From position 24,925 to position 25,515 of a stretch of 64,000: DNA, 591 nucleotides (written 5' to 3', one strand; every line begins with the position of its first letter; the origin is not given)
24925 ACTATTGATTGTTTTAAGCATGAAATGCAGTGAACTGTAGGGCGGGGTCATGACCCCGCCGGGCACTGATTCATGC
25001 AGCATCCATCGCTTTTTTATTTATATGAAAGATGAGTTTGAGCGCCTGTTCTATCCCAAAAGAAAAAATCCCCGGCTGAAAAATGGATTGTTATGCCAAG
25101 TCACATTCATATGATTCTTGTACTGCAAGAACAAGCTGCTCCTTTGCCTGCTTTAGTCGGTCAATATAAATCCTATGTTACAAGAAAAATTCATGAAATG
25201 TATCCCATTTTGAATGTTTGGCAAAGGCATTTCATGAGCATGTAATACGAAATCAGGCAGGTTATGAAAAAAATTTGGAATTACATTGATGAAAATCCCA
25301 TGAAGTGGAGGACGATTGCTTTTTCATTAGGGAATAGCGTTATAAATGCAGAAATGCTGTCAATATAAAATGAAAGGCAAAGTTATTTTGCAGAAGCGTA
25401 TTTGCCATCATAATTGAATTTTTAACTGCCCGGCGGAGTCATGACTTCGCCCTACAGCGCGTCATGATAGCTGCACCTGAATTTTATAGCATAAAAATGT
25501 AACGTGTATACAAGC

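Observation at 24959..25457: Decayed RayT/IS200-like HUH transposase bracketed by inverted GTAG-hairpins, inserted between gyrB and gyrA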

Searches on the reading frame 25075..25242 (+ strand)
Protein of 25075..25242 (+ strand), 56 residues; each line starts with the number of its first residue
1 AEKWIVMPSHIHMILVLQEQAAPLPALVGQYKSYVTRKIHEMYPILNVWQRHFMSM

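Call 7: search_protein_families(library=pfam, proteins=[window:25075-25242:+], max_evalue=10)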
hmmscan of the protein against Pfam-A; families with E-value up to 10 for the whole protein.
seq(56 aa): 1 family
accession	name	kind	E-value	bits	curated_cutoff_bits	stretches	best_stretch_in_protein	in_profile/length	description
PF01797.21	Y1_Tnp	-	3.2e-05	24.5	23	1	4-53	46-96/121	Transposase IS200 like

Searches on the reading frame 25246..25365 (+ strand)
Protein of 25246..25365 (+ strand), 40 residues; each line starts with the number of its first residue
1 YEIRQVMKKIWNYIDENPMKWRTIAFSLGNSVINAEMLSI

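Call 7: search_protein_families(library=pfam, proteins=[window:25246-25365:+], max_evalue=10)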
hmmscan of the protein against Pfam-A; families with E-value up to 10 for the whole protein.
seq(40 aa): 1 family
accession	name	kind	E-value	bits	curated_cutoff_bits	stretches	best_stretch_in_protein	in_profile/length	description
PF02201.23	SWIB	-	0.019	15.1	25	1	5-18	22-35/74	SWIB/MDM2 domain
